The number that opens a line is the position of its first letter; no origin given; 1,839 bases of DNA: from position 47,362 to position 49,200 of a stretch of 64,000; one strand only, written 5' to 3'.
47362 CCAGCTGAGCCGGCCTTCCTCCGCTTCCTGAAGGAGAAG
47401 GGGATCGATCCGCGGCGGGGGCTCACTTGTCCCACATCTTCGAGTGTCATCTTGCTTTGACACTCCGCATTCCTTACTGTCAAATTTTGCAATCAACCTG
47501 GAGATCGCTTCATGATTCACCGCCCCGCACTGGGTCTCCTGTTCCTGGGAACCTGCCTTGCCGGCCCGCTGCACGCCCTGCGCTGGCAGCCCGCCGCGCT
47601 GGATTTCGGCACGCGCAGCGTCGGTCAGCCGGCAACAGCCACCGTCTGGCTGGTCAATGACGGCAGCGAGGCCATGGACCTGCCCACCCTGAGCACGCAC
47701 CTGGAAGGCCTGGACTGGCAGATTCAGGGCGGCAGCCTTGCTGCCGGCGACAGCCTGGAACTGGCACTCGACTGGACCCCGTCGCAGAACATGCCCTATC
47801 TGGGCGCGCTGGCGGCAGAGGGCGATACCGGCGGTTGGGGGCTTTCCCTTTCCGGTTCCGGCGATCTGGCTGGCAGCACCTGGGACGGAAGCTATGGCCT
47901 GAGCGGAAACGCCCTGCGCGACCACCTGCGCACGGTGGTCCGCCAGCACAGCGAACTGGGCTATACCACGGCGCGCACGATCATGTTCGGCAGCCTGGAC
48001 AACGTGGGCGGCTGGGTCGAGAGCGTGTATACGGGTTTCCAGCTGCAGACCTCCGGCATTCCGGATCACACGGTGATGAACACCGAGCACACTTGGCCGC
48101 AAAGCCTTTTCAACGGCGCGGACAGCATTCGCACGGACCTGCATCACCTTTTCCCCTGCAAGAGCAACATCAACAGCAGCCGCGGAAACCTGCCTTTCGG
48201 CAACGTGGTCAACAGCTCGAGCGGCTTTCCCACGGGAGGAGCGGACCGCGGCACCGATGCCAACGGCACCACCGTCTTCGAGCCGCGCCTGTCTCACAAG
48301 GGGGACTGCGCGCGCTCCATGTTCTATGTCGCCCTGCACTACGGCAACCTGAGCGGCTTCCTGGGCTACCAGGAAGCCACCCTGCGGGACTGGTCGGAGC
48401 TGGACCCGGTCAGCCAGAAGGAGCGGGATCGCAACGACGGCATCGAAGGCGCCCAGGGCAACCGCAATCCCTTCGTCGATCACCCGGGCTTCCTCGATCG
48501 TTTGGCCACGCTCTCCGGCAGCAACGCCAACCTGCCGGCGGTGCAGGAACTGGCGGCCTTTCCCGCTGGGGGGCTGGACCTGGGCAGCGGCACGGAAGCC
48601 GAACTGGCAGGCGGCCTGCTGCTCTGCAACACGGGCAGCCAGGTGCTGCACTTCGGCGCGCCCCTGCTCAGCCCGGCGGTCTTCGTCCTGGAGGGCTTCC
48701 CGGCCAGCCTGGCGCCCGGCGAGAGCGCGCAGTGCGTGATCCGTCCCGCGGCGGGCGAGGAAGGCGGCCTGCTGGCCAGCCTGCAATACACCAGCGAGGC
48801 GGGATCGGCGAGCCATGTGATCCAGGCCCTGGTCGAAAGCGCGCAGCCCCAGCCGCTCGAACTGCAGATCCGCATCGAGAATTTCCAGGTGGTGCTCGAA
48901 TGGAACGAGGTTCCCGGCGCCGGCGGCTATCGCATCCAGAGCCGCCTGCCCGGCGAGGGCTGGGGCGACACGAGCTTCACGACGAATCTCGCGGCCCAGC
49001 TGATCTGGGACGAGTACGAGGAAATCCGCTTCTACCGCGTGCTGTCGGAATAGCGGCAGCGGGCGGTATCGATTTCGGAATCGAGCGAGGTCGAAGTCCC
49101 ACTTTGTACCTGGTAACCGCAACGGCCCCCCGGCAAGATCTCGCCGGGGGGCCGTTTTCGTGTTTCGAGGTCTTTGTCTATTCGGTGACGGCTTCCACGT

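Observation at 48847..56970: A shared ~70-aa C-terminal domain ending in Glu on four adjacent secreted proteins: candidate second sorting or anchoring tag, distinct from the T9SS CTD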

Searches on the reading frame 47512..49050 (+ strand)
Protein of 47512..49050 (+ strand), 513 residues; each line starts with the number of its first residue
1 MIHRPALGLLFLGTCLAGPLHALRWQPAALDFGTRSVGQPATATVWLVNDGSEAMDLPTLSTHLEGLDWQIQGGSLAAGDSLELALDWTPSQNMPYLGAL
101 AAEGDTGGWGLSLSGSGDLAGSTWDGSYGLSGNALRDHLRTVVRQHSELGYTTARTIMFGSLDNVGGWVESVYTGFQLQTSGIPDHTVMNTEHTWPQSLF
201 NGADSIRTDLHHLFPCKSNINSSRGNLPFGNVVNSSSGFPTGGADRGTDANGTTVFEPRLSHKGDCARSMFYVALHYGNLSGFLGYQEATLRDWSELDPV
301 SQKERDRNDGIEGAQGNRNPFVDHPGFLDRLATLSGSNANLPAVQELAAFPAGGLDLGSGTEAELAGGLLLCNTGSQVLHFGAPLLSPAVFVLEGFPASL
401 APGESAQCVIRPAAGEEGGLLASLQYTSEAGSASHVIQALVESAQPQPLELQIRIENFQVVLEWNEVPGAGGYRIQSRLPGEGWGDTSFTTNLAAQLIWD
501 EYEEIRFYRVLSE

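Call 3: search_protein_families(library=pfam, proteins=[window:47512-49050:+], max_evalue=1)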
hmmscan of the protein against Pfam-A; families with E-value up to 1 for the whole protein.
window:47512-49050:+ (513 aa): 6 families
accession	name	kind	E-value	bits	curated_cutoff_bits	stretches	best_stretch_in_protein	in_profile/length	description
PF04231.19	Endonuclease_1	-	1.1e-32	114.2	25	1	183-325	69-234/235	Endonuclease I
PF12371.14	TMEM131_like_N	-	0.00072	20.2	28.8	1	25-57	3-36/84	Transmembrane protein 131-like N-terminal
PF15780.11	ASH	-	0.0029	18.2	27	1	27-95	11-81/98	Abnormal spindle-like microcephaly-assoc'd, ASPM-SPD-2-Hydin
PF01108.23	Tissue_fac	-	0.025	14.9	27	1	442-470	19-50/107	Tissue factor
PF22544.2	HYDIN_VesB_CFA65-like_Ig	-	0.034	14.8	25.5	0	23-90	3-72/100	HYDIN/CFA65/VesB-like, Ig-like domain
PF25428.1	DUF7894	-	0.26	11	27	1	426-464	133-171/242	Domain of unknown function (DUF7894)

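Call 4: search_protein_families(library=ncbifam, proteins=[window:47512-49050:+], max_evalue=1)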
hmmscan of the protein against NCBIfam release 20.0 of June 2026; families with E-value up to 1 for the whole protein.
window:47512-49050:+ (513 aa): 3 families
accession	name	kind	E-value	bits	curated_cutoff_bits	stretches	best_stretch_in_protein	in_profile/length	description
NF011716.0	PRK15137.1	equivalog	1.6e-08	34.8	372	1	206-323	115-227/235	deoxyribonuclease I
NF012200.0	choice_anch_D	domain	1.8e-06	28.5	45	1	25-92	19-91/108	choice-of-anchor D domain-containing protein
TIGR03551.1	F420_cofH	equivalog_domain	0.11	11.2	374.1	1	141-183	183-227/345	5-amino-6-(D-ribitylamino)uracil--L-tyrosine 4-hydroxyphenyl transferase CofH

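Call 15: find_homologous_proteins(query=window:47512-49050:+, max_evalue=0.001)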
Query window:47512-49050:+ (513 aa): 456 proteins with E <= 0.001 among 8000 candidates; the best 120 are listed.
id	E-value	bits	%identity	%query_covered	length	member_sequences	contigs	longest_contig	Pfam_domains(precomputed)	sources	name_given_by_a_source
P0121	0.0e+0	1174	100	100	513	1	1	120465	PF04231.20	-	-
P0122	3.0e-147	510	49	99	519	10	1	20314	PF04231.20,PF22544.3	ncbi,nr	ncbi:MAG: endonuclease [Calditrichaeota bacterium]|nr:endonuclease [Calditrichota bacterium]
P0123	6.1e-142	492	49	96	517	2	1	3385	PF04231.20,PF22544.3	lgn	-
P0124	1.6e-114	402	49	84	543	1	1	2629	PF13860.13,PF04231.20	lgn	-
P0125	2.6e-113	398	45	92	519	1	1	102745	PF04231.20,PF22544.3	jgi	jgi:deoxyribonuclease I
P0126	4.8e-113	397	44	95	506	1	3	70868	PF15780.12,PF04231.20,PF22544.3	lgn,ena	-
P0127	4.6e-112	394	52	75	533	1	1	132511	PF04231.20,PF22544.3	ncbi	-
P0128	2.8e-108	381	44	93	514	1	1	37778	PF04231.20,PF22544.3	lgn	-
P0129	7.7e-108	380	43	95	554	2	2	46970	PF15780.12,PF04231.20,PF22544.3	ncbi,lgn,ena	-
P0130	1.3e-107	379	44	100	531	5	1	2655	PF19190.7,PF07610.18,PF04231.20,PF22544.3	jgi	jgi:deoxyribonuclease-1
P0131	2.8e-107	378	48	83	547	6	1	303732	PF13860.13,PF04231.20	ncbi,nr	ncbi:MAG: endonuclease [Candidatus Delongbacteria bacterium]|nr:endonuclease [Candidatus Delongbacte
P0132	2.1e-106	375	42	98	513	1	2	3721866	PF15780.12,PF07610.18,PF25249.1,PF22067.3,PF24507.2,PF04231.20,PF22544.3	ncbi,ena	-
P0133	1.2e-105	373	43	93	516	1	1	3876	PF22073.3,PF15780.12,PF22067.3,PF04231.20,PF22544.3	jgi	jgi:deoxyribonuclease I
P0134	3.5e-104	368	45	95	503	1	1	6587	PF15780.12,PF04231.20,PF22544.3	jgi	-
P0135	1.8e-102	362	47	87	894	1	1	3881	PF00932.26,PF11896.15,PF04231.20,PF22544.3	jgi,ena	-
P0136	8.9e-101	357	44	91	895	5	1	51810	PF07610.18,PF00932.26,PF04231.20,PF22544.3,PF22184.3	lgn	-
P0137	1.1e-100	356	42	87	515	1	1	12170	PF22073.3,PF15780.12,PF22076.3,PF04231.20,PF22544.3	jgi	jgi:deoxyribonuclease I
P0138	2.4e-100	355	44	90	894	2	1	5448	PF00932.26,PF11896.15,PF04231.20,PF22544.3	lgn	-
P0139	1.0e-99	353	44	96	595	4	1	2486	PF04231.20,PF22544.3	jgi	jgi:hypothetical protein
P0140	2.7e-98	348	51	68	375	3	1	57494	PF22073.3,PF15780.12,PF22067.3,PF24507.2,PF04231.20,PF22544.3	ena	-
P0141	2.8e-98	348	42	94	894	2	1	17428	PF00932.26,PF04231.20,PF22544.3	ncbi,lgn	-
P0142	2.4e-97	345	43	95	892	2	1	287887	PF00932.26,PF11896.15,PF04231.20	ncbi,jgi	ncbi:MAG: endonuclease [Candidatus Delongbacteria bacterium]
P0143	5.8e-97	344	44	87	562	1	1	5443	PF04231.20,PF22544.3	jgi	jgi:deoxyribonuclease-1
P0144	8.4e-94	334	45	85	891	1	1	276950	PF00932.26,PF04231.20,PF22544.3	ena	-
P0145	4.8e-92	328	44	85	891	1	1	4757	PF00932.26,PF11896.15,PF04231.20,PF22544.3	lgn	-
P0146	3.0e-88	315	46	81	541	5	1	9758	PF04231.20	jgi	jgi:endonuclease I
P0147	3.7e-84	302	45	81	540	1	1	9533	PF04231.20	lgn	-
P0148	3.9e-84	302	40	85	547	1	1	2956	PF18962.8,PF04231.20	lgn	-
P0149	5.1e-83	298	52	62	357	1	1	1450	PF04231.20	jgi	-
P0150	1.1e-80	290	46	75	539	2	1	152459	PF04231.20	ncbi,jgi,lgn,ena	ncbi:MAG: endonuclease [Candidatus Delongbacteria bacterium]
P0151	4.1e-80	288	46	75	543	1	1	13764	PF04231.20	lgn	-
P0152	1.2e-79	287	47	69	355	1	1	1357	PF04231.20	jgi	jgi:hypothetical protein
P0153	1.6e-79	286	43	82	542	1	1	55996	PF18962.8,PF04231.20,PF22544.3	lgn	-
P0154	4.4e-77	278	44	76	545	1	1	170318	PF18962.8,PF04231.20,PF22544.3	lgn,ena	-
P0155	1.2e-75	274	48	59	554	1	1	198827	PF18962.8,PF04231.20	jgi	jgi:deoxyribonuclease I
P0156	2.0e-73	266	45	73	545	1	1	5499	PF18962.8,PF04231.20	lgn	-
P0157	9.2e-71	258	42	67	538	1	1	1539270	PF18962.8,PF04231.20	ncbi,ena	-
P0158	3.2e-69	252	35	86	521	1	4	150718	PF22073.3,PF15780.12,PF07610.18,PF18962.8,PF22067.3,PF24507.2,PF04231.20,PF22544.3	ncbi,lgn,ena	-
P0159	8.8e-66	241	42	61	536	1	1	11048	PF24798.3,PF18962.8,PF04231.20,PF22544.3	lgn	-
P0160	2.8e-65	239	35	88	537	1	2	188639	PF22073.3,PF15780.12,PF22067.3,PF13860.13,PF04231.20,PF22544.3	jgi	jgi:endonuclease I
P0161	4.0e-65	239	42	60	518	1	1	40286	PF22073.3,PF15780.12,PF07610.18,PF00404.25,PF04231.20,PF22544.3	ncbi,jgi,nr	ncbi:MAG: hypothetical protein GXO91_08070 [FCB group bacterium]|nr:hypothetical protein [FCB group 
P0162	2.0e-64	237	46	55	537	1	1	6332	PF18962.8,PF04231.20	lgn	-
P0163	2.8e-64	236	38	77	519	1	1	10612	PF22073.3,PF15780.12,PF04231.20,PF22544.3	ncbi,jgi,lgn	-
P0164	4.8e-62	229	33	80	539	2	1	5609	PF07610.18,PF18962.8,PF22066.3,PF04231.20,PF22544.3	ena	-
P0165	1.8e-61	227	35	80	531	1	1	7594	PF22073.3,PF15780.12,PF07610.18,PF24798.3,PF22066.3,PF22067.3,PF24507.2,PF04231.20,PF22544.3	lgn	-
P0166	2.0e-60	223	33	92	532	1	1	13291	PF18962.8,PF04231.20,PF22544.3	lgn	-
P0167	9.1e-60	221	36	76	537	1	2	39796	PF22073.3,PF15780.12,PF18962.8,PF24507.2,PF04231.20,PF22544.3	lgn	-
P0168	6.4e-59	218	37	80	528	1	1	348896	PF15780.12,PF18962.8,PF22067.3,PF04231.20,PF22544.3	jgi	-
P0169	9.4e-59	218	36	84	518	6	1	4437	PF22073.3,PF15780.12,PF18962.8,PF04231.20,PF22544.3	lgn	-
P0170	3.4e-58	216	34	85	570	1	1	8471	PF15780.12,PF07610.18,PF18962.8,PF04231.20,PF12371.15,PF22544.3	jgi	jgi:Endonuclease I/Abnormal spindle-like microcephaly-assoc'd, ASPM-SPD-2-Hydin/HYDIN/CFA65/VesB-lik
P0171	5.3e-58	215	36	77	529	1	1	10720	PF18962.8,PF04231.20,PF22544.3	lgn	-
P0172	2.0e-57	214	40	63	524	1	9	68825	PF22073.3,PF15780.12,PF22076.3,PF25249.1,PF18962.8,PF22066.3,PF22067.3,PF04231.20,PF22544.3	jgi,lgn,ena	-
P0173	8.2e-57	212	36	76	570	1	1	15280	PF15780.12,PF07610.18,PF18962.8,PF04231.20,PF22544.3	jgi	jgi:deoxyribonuclease-1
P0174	1.3e-56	211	35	78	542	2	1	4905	PF15780.12,PF07610.18,PF18962.8,PF04231.20,PF22544.3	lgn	-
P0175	2.9e-56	210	39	68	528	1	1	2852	PF22073.3,PF15780.12,PF18962.8,PF22067.3,PF24507.2,PF04231.20,PF22544.3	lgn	-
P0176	3.7e-56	209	39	60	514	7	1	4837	PF22073.3,PF15780.12,PF07610.18,PF22067.3,PF24507.2,PF04231.20,PF12371.15,PF22544.3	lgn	-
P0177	6.8e-56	208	34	77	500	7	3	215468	PF22073.3,PF15780.12,PF22067.3,PF24507.2,PF04231.20,PF12371.15,PF26280.1,PF22544.3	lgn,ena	-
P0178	2.8e-55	206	33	82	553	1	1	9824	PF15780.12,PF07610.18,PF18962.8,PF04231.20,PF22544.3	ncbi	-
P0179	3.3e-55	206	34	75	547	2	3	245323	PF18962.8,PF04231.20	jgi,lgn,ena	-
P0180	2.3e-54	203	50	40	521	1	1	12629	PF02412.24,PF04231.20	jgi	jgi:hypothetical protein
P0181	1.1e-53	201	35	72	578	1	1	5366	PF18962.8,PF04231.20,PF22544.3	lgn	-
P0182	1.3e-53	201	33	73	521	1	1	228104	PF22067.3,PF24507.2,PF04231.20,PF22544.3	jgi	-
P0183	1.9e-53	200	36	66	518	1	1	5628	PF04231.20,PF22544.3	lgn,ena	-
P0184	8.3e-53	198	33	79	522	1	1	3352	PF15780.12,PF07610.18,PF22067.3,PF24507.2,PF04231.20,PF22544.3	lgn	-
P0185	3.0e-52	196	34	77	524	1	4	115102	PF15780.12,PF07610.18,PF04231.20,PF22544.3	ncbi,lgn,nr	ncbi:MAG: endonuclease [Flavobacteriales bacterium]|nr:endonuclease [Bacteroidota bacterium] MCB9241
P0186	5.9e-52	195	53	36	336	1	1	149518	PF04231.20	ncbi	ncbi:MAG: endonuclease [bacterium]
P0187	9.2e-52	195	48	45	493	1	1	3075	PF00526.24,PF11617.14,PF04231.20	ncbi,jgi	jgi:hypothetical protein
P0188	1.1e-51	195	32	89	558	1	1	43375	PF18962.8,PF04231.20,PF22544.3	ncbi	-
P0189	1.0e-49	188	47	39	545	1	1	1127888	PF04231.20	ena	-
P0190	1.9e-49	187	50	36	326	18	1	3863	PF04231.20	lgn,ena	-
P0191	3.5e-48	183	33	76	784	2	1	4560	PF15780.12,PF04231.20,PF22544.3,PF00041.28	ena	-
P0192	8.5e-48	182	39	51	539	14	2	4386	PF18962.8,PF04231.20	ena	-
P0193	1.8e-47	181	48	40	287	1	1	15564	PF04231.20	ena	-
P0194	1.3e-46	178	36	56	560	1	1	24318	PF15780.12,PF07610.18,PF18962.8,PF22066.3,PF24507.2,PF04231.20,PF22544.3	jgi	jgi:endonuclease I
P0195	1.4e-46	178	33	62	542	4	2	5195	PF22073.3,PF15780.12,PF07610.18,PF24507.2,PF04231.20,PF22544.3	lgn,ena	-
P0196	5.0e-46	176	41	47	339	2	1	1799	PF04231.20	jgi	-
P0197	1.6e-45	174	37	62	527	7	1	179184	PF18962.8,PF04231.20,PF22544.3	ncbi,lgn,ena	-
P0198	2.4e-45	174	34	66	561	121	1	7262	PF04231.20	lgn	-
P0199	5.3e-45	173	55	35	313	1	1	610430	PF11617.14,PF04231.20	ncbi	-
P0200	5.6e-45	172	37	62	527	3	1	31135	PF18962.8,PF04231.20,PF22544.3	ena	-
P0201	6.9e-45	172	34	65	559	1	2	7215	PF06280.19,PF15780.12,PF07610.18,PF18962.8,PF24507.2,PF04231.20,PF22544.3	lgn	-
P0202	1.7e-44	171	43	43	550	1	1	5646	PF18962.8,PF13860.13,PF04231.20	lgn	-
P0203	3.1e-44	170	33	79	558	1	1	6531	PF15780.12,PF07610.18,PF18962.8,PF04231.20,PF22544.3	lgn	-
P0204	3.6e-44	170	34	68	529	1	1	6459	PF18962.8,PF04231.20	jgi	-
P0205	5.1e-44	169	44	45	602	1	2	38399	PF11617.14,PF00932.26,PF04231.20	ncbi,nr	ncbi:MAG: endonuclease [Alphaproteobacteria bacterium]|nr:endonuclease [Alphaproteobacteria bacteriu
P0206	7.0e-44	169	36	69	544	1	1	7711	PF15780.12,PF18962.8,PF04231.20,PF22544.3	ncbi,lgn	-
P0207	7.5e-44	169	44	40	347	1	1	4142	PF04231.20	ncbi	ncbi:MAG: endonuclease I family protein [Candidatus Muiribacteriota bacterium]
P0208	9.7e-44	168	47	39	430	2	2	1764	PF02412.24,PF04231.20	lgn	-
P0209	1.2e-43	168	30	93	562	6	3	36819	PF22073.3,PF15780.12,PF18962.8,PF04231.20,PF22544.3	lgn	-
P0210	1.6e-43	168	47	41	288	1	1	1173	PF04231.20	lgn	-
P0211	2.6e-43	167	34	61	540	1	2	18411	PF15780.12,PF18962.8,PF24507.2,PF04231.20,PF22544.3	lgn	-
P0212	3.0e-43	167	45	39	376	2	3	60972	PF04231.20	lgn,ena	-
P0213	7.0e-43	166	44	42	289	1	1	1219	PF04231.20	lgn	-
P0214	7.0e-43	166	35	71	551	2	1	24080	PF22073.3,PF15780.12,PF18962.8,PF04231.20,PF22544.3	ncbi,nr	ncbi:MAG TPA: endonuclease [Bacteroidia bacterium]|nr:endonuclease [Bacteroidia bacterium]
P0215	7.7e-42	162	29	82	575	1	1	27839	PF22073.3,PF15780.12,PF07610.18,PF18962.8,PF22067.3,PF24507.2,PF04231.20,PF22544.3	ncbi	-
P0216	2.5e-41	160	45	40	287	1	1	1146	PF04231.20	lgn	-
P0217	5.3e-41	159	31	72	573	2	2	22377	PF22073.3,PF15780.12,PF18962.8,PF22066.3,PF22067.3,PF24507.2,PF04231.20,PF22544.3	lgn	-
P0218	5.8e-41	159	52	35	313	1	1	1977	PF11617.14,PF04231.20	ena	-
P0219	7.1e-41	159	44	40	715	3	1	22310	PF00932.26,PF03160.21,PF18962.8,PF13860.13,PF04231.20,PF00041.28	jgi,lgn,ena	-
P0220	1.1e-40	158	32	76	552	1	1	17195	PF15780.12,PF18962.8,PF24507.2,PF04231.20,PF22544.3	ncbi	-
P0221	2.6e-40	157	42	41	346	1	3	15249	PF18962.8,PF13860.13,PF04231.20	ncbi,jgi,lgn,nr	ncbi:MAG: endonuclease [Candidatus Cloacimonetes bacterium]|nr:endonuclease [Candidatus Cloacimonado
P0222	2.8e-39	154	34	73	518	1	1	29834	PF18962.8,PF04231.20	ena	-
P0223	2.9e-39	154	44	39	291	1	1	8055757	PF04231.20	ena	-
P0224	3.1e-39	154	31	65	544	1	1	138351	PF18962.8,PF04231.20,PF22544.3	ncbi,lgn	-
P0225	6.7e-39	152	32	71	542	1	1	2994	PF15780.12,PF04231.20,PF22544.3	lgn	-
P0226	8.0e-39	152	42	40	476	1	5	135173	PF03160.21,PF18962.8,PF13860.13,PF04231.20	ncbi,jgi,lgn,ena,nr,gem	ncbi:MAG TPA: endonuclease [Candidatus Cloacimonadota bacterium]|nr:endonuclease [Candidatus Cloacim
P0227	8.5e-39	152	30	79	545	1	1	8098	PF22073.3,PF15780.12,PF18962.8,PF04231.20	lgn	-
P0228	9.1e-39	152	34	65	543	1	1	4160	PF22073.3,PF15780.12,PF18962.8,PF04231.20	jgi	jgi:endonuclease I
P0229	1.6e-38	151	32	69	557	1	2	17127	PF18962.8,PF04231.20,PF22544.3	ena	-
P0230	3.1e-38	150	35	65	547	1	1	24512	PF22073.3,PF15780.12,PF18962.8,PF04231.20,PF22544.3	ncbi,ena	-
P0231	3.5e-38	150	40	45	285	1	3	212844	PF04231.20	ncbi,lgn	-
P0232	3.5e-38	150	33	66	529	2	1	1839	PF15780.12,PF04231.20,PF22544.3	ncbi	ncbi:MAG: endonuclease, partial [Bacteroidota bacterium]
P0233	5.1e-38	150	31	73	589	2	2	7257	PF22073.3,PF15780.12,PF07610.18,PF18962.8,PF04231.20,PF22544.3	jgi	jgi:endonuclease I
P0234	9.8e-38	149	31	74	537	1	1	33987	PF15780.12,PF18962.8,PF04231.20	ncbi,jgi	jgi:endonuclease I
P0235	1.2e-37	148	33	61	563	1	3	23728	PF22073.3,PF15780.12,PF18962.8,PF24507.2,PF04231.20,PF22544.3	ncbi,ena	-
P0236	1.3e-37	148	31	75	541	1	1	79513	PF18962.8,PF04231.20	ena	-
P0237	1.6e-37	148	42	41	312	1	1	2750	PF04231.20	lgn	-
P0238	2.3e-37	147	43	40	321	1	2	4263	PF04231.20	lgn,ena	-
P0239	2.3e-37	147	30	76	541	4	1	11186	PF15780.12,PF18962.8,PF04231.20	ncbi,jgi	jgi:hypothetical protein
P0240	2.8e-37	147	40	46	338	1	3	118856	PF04231.20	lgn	-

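Call 45: find_encoding_contigs(protein=P0132, flank=10000, max_places=2)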
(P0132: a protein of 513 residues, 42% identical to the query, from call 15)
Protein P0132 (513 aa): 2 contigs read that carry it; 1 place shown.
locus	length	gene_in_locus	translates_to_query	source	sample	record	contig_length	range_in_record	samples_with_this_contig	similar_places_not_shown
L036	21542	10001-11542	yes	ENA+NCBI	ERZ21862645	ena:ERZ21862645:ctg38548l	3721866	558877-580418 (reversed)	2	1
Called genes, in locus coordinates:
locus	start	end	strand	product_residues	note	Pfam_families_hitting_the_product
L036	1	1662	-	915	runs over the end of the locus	PF19838:LptD_2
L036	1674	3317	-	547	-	PF02554:CstA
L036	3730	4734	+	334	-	PF00044:Gp_dh_N, PF02800:Gp_dh_C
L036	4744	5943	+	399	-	PF00162:PGK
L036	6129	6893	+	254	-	PF00121:TIM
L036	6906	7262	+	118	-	PF03840:SecG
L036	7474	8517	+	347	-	PF13428:TPR_14 (faint), PF07719:TPR_2 (faint), PF13432:TPR_16 (faint), PF13181:TPR_8 (faint), PF13371:TPR_9 (faint), PF14559:TPR_19 (faint), PF00515:TPR_1 (faint), PF23914:TPR_CcmH_CycH (faint)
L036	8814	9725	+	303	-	PF13860:FlgD_ig (faint), PF18962:Por_Secre_tail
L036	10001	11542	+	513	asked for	PF15780:ASH, PF07610:DUF1573 (weak), PF22067:Cep192_D3 (weak), PF22544:HYDIN_VesB_CFA65-like_Ig, PF24507:Ig_CFAP65_4th (weak), PF25249:Ig_CFAP65_7th (weak), PF04231:Endonuclease_1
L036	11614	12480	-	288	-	-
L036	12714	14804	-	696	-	PF08308:PEGA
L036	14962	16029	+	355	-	-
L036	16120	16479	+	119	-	PF11969:DcpS_C, PF01230:HIT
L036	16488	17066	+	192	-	PF01661:Macro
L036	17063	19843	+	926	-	PF16078:2-oxogl_dehyd_N, PF00676:E1_dh, PF02779:Transket_pyr, PF16870:OxoGdeHyase_C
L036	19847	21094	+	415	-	PF00364:Biotin_lipoyl, PF02817:E3_binding, PF00198:2-oxoacid_dh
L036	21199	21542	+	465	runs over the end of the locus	PF00890:FAD_binding_2 (weak), PF01134:GIDA (faint), PF01266:DAO (faint), PF07992:Pyr_redox_2, PF12831:FAD_oxidored, PF13450:NAD_binding_8 (weak), PF00070:Pyr_redox, PF02852:Pyr_redox_dim, +3 more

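Call 59: find_encoding_contigs(protein=P0142, flank=10000, max_places=1)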
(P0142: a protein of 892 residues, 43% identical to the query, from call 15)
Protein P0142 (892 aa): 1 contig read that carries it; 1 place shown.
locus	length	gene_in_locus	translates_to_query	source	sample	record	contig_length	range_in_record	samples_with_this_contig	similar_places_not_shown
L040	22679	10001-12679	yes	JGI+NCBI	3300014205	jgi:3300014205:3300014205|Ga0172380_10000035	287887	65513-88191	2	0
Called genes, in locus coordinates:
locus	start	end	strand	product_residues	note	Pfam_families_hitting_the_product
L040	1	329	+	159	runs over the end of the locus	-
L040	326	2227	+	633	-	PF03717:PBP_dimer, PF00905:Transpeptidase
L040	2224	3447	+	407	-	PF01098:FTSW_RODA_SPOVE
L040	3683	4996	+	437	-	-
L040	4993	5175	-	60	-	-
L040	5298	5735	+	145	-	PF02675:AdoMet_dc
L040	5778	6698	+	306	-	PF00491:Arginase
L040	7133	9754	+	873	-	PF00932:LTD, PF22184:CBM_56 (faint)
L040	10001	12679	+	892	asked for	PF00932:LTD, PF11896:GlgE_dom_N_S (faint), PF04231:Endonuclease_1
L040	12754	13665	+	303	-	PF13406:SLT_2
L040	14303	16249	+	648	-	PF00012:HSP70, PF06723:MreB_Mbl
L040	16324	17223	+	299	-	PF01370:Epimerase, PF08338:DUF1731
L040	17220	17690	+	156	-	PF03364:Polyketide_cyc (weak), PF28469:DUF8410 (weak)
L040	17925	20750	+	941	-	PF08126:Propeptide_C25, PF01364:Peptidase_C25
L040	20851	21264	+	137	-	PF01814:Hemerythrin (weak)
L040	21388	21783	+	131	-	PF01814:Hemerythrin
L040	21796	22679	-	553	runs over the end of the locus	PF04371:PAD_porph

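Call 62: search_protein_families(library=ncbifam, proteins=[L040:17925-20750:+, L040:7133-9754:+, L040:21799-22677:-], max_evalue=0.01)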
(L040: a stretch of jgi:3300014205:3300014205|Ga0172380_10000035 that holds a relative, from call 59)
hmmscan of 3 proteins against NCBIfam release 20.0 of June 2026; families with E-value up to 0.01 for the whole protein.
L040:17925-20750:+ (941 aa): 2 families
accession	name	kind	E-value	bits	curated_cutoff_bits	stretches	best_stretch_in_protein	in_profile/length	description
NF052324.1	PorU_rel_Nterm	equivalog_domain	1.7e-13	49.6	450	1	275-520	454-717/879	putative type IX secretion system sortase PorU2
NF033707.1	T9SS_sortase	equivalog_domain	2e-12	45.6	420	1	414-500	587-672/1095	type IX secretion system sortase PorU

L040:7133-9754:+ (873 aa): 2 families
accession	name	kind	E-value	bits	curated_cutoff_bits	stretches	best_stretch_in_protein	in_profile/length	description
NF033680.1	exonuc_ExeM-GG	exception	4.9e-15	54.7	1300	1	17-191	22-174/884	extracellular exonuclease ExeM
NF033681.1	ExeM_NucH_DNase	subfamily_domain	1.1e-05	24.5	300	1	354-440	44-129/546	ExeM/NucH family extracellular endonuclease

L040:21799-22677:- (293 aa): 0 families
